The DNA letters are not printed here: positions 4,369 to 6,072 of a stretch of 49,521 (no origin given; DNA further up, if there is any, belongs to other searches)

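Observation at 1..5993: Operon of six signal-peptide proteins led by a secreted GH24 muramidase: candidate uncharacterised envelope/surface system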

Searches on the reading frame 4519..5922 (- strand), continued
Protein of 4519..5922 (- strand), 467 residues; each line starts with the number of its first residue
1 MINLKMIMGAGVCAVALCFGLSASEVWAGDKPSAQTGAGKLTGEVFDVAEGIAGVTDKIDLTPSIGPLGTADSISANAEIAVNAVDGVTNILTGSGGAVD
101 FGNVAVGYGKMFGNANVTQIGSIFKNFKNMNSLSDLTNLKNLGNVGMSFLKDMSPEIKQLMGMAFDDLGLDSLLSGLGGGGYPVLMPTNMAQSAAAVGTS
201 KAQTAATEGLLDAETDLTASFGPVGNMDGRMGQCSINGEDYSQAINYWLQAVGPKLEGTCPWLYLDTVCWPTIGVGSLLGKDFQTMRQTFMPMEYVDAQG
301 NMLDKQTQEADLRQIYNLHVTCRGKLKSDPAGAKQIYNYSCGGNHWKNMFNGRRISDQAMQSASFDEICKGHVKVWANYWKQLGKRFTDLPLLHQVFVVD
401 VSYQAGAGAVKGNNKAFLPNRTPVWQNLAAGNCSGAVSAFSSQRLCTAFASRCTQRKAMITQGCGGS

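Call 48: fold_search(model_id=the predicted structure, library=pdb)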
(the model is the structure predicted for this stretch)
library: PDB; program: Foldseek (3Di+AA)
matches with E <= 10: 566; with E <= 0.001: 0
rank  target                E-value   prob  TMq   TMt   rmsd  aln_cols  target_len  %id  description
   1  6xc0_A                2.8e-02  1.00  0.25  0.62   8.2       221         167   15  Crystal structure of bacteriophage T4 spackle and lysozyme in monoclinic form (released 2020-12-02)
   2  1qud                  3.8e-02  1.00  0.25  0.61   7.7       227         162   16  L99G MUTANT OF T4 LYSOZYME (released 1999-07-08)
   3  3v2y                  4.3e-02  1.00  0.28  0.28   7.0       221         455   15  Crystal Structure of a Lipid G protein-Coupled Receptor at 2.80A (released 2012-02-15)
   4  5ewx_B                4.5e-02  1.00  0.26  0.53  11.4       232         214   16  Fusion protein of T4 lysozyme and B4 domain of protein A from staphylococcal aureus with chemical cross-linker EY-CBS (released 2016-03-30)
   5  4tn3_A                5.5e-02  0.90  0.23  0.29  30.5       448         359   14  Structure of the BBox-Coiled-coil region of Rhesus Trim5alpha (released 2014-07-16)
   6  6a73_A                5.7e-02  1.00  0.23  0.35  10.7       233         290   13  Complex structure of CSN2 with IP6 (released 2019-07-03)
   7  7cn7_A                6.0e-02  1.00  0.25  0.58   8.0       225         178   16  T4 phage spackle protein gp61.3 complex with lysozyme domain of gp5 tail lysozyme (released 2020-10-14)
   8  9mkb_gE               6.0e-02  1.00  0.23  0.20   9.1       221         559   14  Structure of the bacteriophage T4 portal-neck-tail complex (released 2025-12-24)
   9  3hwl                  6.6e-02  1.00  0.22  0.57  10.9       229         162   15  Crystal Structure of T4 lysozyme with the unnatural amino acid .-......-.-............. incorporated at position 131 (released 2009-12-08)
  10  9dje                  6.6e-02  1.00  0.22  0.57  10.8       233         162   15  T4 Lysozyme T109H/G113H (released 2026-02-18)
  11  6xoo                  7.3e-02  0.99  0.23  0.29  10.9       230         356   14  DCN1 bound to DI-1859 (released 2021-06-02)
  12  3run_A                7.3e-02  0.99  0.23  0.53   8.3       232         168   16  New strategy to analyze structures of glycopeptide antibiotic-target complexes (released 2012-06-06)
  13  5v86                  7.3e-02  0.98  0.21  0.26  12.3       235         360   14  Structure of DCN1 bound to NAcM-OPT (released 2017-05-24)
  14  4n9n_A                7.3e-02  0.98  0.22  0.24  10.9       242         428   13  Crystal Structure of Saccharomyces cerevisiae Upc2 Transcription Factor fused with T4 Lysozyme (released 2014-12-03)
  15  3v2w                  7.6e-02  1.00  0.28  0.29   7.5       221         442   14  Crystal Structure of a Lipid G protein-Coupled Receptor at 3.35A (released 2012-02-15)
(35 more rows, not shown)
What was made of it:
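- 4522..5229 (-): T4-lysozyme-like (GH24-like or pesticin-like) muramidase domain of P1, with E257, D266 and T272 in the E-x8-D-x5-T spacing of T4 lysozyme E11/D20/T26. Foldseek top PDB hits are almost all T4 lysozyme (probability about 1.0, target TM mostly 0.55-0.66 for isolated lysozyme chains) (call 48).
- On VirB1 (specialised lytic transglycosylase): The fold is T4-lysozyme-like (call 48).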

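Call 52: search_solved_structures(query=A4, max_evalue=10, show_alignments=1)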
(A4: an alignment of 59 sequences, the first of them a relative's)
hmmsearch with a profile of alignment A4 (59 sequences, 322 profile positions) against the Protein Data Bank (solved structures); distinct sequences matched with E-value up to 10: 10.
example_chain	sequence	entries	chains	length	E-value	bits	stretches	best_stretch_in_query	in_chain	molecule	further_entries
3l8j_A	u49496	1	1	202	0.041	16.7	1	32-99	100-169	Programmed cell death protein 10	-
3l8i_A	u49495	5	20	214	0.042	16.6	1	32-99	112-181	Programmed cell death protein 10 | Cerebral cavernous malformations 3 protein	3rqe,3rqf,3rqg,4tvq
4geh_A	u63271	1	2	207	0.042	16.6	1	32-99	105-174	Programmed cell death protein 10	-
3ajm_A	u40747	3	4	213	0.043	16.6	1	32-99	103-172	Programmed cell death protein 10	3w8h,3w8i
8y1x_A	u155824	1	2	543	0.63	12.7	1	3-122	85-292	Aspartate/alanine antiporter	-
8xw5_A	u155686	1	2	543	0.64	12.7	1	3-122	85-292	Aspartate/alanine antiporter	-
9oqy_A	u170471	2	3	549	0.7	12.6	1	3-122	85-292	Aspartate/alanine antiporter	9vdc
9veb_A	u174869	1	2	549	0.71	12.6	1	3-122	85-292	Aspartate/alanine antiporter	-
5wq7_A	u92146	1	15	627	0.88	12.3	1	37-175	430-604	Putative type II secretion system protein D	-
7upo_A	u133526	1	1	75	5.7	9.6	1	176-213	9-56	DHT03 protein A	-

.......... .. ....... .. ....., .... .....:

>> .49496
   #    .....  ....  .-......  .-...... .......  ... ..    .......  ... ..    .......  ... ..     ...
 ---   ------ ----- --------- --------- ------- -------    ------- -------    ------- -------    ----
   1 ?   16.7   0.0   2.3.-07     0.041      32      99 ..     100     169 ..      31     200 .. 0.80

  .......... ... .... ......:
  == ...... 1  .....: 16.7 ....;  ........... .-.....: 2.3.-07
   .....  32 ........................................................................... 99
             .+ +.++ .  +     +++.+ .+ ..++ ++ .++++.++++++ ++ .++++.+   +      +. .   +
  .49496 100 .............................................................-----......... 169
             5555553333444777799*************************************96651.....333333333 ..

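Call 53: search_solved_structures(query=A5, max_evalue=10, show_alignments=1)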
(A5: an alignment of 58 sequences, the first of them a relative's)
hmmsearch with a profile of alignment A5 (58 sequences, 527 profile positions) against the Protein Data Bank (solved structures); distinct sequences matched with E-value up to 10: 5.
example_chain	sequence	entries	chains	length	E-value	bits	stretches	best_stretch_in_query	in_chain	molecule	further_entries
4lzi_A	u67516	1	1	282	0.00061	22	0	208-246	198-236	Multicystatin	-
7suk_SB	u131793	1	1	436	0.17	13.9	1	398-485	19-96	Nucleolar protein 58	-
2lnj_A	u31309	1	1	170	1.8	10.6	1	433-478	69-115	Putative uncharacterized protein sll1418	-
8amr_A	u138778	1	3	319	2.8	10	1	357-438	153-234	Tripartite motif-containing protein 3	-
5jsn_B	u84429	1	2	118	3.5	9.6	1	104-163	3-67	Bcl2 inhibitor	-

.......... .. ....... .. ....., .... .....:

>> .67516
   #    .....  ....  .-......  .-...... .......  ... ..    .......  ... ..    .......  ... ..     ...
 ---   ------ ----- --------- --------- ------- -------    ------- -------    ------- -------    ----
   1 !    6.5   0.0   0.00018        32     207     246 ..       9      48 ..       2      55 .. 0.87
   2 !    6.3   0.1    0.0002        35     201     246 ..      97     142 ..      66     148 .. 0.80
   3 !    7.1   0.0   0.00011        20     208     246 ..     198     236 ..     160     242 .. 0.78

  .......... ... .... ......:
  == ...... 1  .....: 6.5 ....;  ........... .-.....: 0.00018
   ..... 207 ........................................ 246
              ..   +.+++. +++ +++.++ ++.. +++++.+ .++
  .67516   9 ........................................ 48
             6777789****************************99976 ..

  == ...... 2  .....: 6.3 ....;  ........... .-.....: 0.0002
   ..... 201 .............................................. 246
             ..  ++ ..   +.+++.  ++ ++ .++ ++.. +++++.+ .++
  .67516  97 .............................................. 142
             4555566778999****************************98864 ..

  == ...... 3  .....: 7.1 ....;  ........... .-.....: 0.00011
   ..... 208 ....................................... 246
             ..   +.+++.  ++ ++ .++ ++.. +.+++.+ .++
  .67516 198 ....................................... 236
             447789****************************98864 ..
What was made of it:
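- Tried and rejected: The PDCD10 and multicystatin hits were rejected as chance or repeat matches (calls 52, 53).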

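Call 72: search_protein_families(library=pfam, proteins=[L036:3234-4076:+, L015:2369-3079:+, L024:3585-4358:+, L022:3290-4216:+, L027:5373-6236:+, L048:5772-6530:+, L063:2843-3610:+], max_evalue=0.1)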
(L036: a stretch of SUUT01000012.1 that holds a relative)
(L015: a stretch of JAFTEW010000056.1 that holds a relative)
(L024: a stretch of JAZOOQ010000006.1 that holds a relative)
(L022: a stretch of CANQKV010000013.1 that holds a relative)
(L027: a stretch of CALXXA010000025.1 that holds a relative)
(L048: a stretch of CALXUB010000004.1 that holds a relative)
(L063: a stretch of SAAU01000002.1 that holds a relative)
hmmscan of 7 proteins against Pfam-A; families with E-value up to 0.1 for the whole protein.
L036:3234-4076:+ (280 aa): 2 families
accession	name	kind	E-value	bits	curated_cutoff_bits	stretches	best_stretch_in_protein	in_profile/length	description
PF12329.13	TMF_DNA_bd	-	0.028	14.8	35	1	31-61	16-46/74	TATA element modulatory factor 1 DNA binding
PF20935.2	DUF6847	-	0.084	13.3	27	0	22-77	24-78/141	Family of unknown function (DUF6847)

L015:2369-3079:+ (236 aa): 0 families

L024:3585-4358:+ (257 aa): 1 family
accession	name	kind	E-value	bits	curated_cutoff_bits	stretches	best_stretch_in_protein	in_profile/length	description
PF03014.20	SP2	-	0.086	12.9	20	0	185-247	20-84/205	Structural protein 2 nucleoplasmin-like domain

L022:3290-4216:+ (308 aa): 3 families
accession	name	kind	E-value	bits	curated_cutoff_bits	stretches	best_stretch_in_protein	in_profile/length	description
PF13605.11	DUF4141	-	0.031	14.1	30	1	6-34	3-31/53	Domain of unknown function (DUF4141)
PF12329.13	TMF_DNA_bd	-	0.048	14.1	35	1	30-61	37-68/74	TATA element modulatory factor 1 DNA binding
PF22503.1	DUF6992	-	0.077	13.6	27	0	190-251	14-72/122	Family of unknown function (DUF6992)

L027:5373-6236:+ (287 aa): 3 families
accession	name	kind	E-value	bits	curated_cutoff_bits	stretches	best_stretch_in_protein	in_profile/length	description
PF02862.22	DDHD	-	0.012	16.2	28.3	1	107-218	122-225/258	DDHD domain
PF22038.1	PRC2_EED_ins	-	0.015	15.8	27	1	51-158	16-124/146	Polycomb protein EED insertion domain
PF23160.2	Spectrin_1st_PEPL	-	0.048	14.7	27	1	169-227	4-59/93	Periplakin spectrin-like repeat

L048:5772-6530:+ (252 aa): 4 families
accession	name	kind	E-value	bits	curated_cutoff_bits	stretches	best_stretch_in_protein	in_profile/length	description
PF25101.1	Spectrin_7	-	0.007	17.1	27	0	51-84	28-61/99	Animal spectrin repeats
PF05531.17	NPV_P10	-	0.0096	16.8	29.8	0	48-73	2-27/75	Nucleopolyhedrovirus P10 protein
PF08855.15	DUF1825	-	0.012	16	25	1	48-98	27-77/103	Domain of unknown function (DUF1825)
PF02050.21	FliJ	-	0.054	14.2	28.4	0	49-74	51-76/123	Flagellar FliJ protein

L063:2843-3610:+ (255 aa): 4 families
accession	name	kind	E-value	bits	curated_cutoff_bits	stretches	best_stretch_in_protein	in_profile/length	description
PF07996.16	T4SS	-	0.00014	22.7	24.7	1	107-237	55-179/197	Type IV secretion system proteins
PF01442.23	Apolipoprotein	-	0.0063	16.7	90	0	113-198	58-147/190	Apolipoprotein A1/A4/E domain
PF05597.16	Phasin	-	0.03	14.8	28.8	1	105-152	41-88/126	Poly(hydroxyalcanoate) granule associated protein (phasin)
PF21019.4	Spectrin_3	-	0.085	13.7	24.4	1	35-64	33-62/68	Spectrin-like repeat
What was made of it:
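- The PF07996 hit in L063 covers residues 107-237, far from the signal peptide (call 72).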

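Call 84: search_protein_families(library=phrogs, proteins=[window:4519-5922:-, L049:5693-6745:+, L049:6751-8229:+], max_evalue=0.01)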
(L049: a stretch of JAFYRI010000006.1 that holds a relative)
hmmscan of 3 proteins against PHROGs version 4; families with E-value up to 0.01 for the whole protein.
window:4519-5922:- (467 aa): 0 families

L049:5693-6745:+ (350 aa): 3 families
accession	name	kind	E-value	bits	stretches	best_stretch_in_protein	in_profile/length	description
phrog_10780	-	tail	0.00012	20.9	1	72-231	1261-1359/1694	tail length tape measure protein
phrog_38696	-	unknown function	0.00021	20.8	1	51-141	153-248/761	-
phrog_4150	-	head and packaging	0.00049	20.2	1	81-200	205-324/430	virion structural protein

L049:6751-8229:+ (492 aa): 1 family
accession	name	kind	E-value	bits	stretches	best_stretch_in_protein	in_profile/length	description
phrog_33603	-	unknown function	0.0054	17.8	1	401-447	61-107/129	-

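Call 86: fold_search(model_id=the predicted structure, library=viral)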
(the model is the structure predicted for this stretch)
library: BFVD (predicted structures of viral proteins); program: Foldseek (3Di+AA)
matches with E <= 10: 80; with E <= 0.001: 0
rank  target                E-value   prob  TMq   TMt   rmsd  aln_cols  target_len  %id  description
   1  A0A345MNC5            3.6e-02  0.95  0.23  0.33  12.8       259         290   14  (no name in the UniProt tables at hand)
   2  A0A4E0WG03            3.8e-02  1.00  0.24  0.30   8.6       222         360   15  (no name in the UniProt tables at hand)
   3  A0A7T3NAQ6            4.0e-02  1.00  0.24  0.55   5.7       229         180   15  (no name in the UniProt tables at hand)
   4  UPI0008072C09         4.4e-02  0.98  0.25  0.40  12.7       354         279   14  (no name look-up for this kind of identifier)
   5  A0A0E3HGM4            9.7e-02  0.82  0.23  0.17  24.8       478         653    9  Lysozyme [Synechococcus phage ACG-2014f]
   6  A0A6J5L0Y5            1.1e-01  0.98  0.15  0.47  15.0       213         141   15  Lysozyme [uncultured Caudovirales phage]
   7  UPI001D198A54         1.2e-01  0.99  0.25  0.32   8.3       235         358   15  (no name look-up for this kind of identifier)
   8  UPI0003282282         1.3e-01  0.98  0.22  0.24  11.1       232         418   15  (no name look-up for this kind of identifier)
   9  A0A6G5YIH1            1.5e-01  1.00  0.26  0.64   4.8       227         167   13  (no name in the UniProt tables at hand)
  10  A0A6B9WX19            2.2e-01  0.97  0.23  0.41   8.4       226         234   13  (no name in the UniProt tables at hand)
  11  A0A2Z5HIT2            3.3e-01  0.92  0.20  0.34  11.2       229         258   14  (no name in the UniProt tables at hand)
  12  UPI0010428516         3.4e-01  0.96  0.23  0.27  10.8       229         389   14  (no name look-up for this kind of identifier)
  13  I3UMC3                4.0e-01  0.97  0.21  0.46  10.9       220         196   12  Lysozyme [Colwellia phage 9A]
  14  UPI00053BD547         4.3e-01  0.94  0.24  0.26  10.8       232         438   15  (no name look-up for this kind of identifier)
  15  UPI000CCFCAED         4.6e-01  0.92  0.23  0.37  10.8       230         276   15  (no name look-up for this kind of identifier)
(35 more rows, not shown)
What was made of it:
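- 4522..5229 (-): BFVD hits are phage lysozymes and a pesticin domain (call 86).
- On GH24 / T4-type lysozyme: BFVD matches are lysozymes (call 86).
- T4 lysozyme as top structural match in PDB and BFVD (calls 48, 86). The P1 C-terminal domain has the phage T4 lysozyme fold (calls 48, 86).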

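Call 88: search_protein_families(library=pfam, proteins=[L079:18-2318:+, L079:2393-3175:+, L079:3172-3906:+, L079:3890-5116:+, L079:5103-7871:+, L081:5-1804:+, L081:1804-2472:+, L081:2469-3926:+, L081:3938-8176:+], max_evalue=0.01)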
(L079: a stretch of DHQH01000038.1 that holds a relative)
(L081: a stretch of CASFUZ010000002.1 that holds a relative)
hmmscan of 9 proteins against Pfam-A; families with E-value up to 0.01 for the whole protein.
L079:18-2318:+ (766 aa): 4 families
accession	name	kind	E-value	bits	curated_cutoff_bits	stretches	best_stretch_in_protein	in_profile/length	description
PF03135.19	CagE_TrbE_VirB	-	2e-10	41.4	21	1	180-351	31-197/204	CagE, TrbE, VirB family, component of type IV transporter system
PF19044.6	P-loop_TraG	-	0.00026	20.2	25.8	0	418-529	34-151/413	TraG P-loop domain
PF13401.12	AAA_22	-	0.0037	18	27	0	417-517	9-77/130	AAA domain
PF25199.1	nSTAND_NTPase5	-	0.0095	16.2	34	0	409-451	37-79/145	Novel STAND NTPase 5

L079:2393-3175:+ (260 aa): 1 family
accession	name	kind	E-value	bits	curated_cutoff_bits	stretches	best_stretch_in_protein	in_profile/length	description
PF13605.11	DUF4141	-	8.1e-07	28.8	30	1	4-35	1-32/53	Domain of unknown function (DUF4141)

L079:3172-3906:+ (244 aa): 0 families

L079:3890-5116:+ (408 aa): 1 family
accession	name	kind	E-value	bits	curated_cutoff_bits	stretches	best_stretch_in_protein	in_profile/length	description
PF15665.10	FAM184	-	0.0022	18.1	32.7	1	65-190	77-206/211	Family with sequence similarity 184, A and B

L079:5103-7871:+ (922 aa): 0 families

L081:5-1804:+ (599 aa): 3 families
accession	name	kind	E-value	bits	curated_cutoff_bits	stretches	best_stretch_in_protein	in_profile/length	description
PF19443.4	DAHL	-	0.0024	18.1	38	1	83-180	48-145/221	DAHL domain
PF13851.11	GAS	-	0.0028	17.5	32.3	1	42-147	22-127/200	Growth-arrest specific micro-tubule binding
PF06785.16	UPF0242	-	0.0035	17.9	33.5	1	85-146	76-138/194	Uncharacterised protein family (UPF0242) N-terminus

L081:1804-2472:+ (222 aa): 1 family
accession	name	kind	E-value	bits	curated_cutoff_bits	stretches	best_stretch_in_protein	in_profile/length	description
PF07554.19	FIVAR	-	8.5e-05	23.6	29.2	1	49-111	8-68/71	FIVAR domain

L081:2469-3926:+ (485 aa): 0 families

L081:3938-8176:+ (1412 aa): 0 families
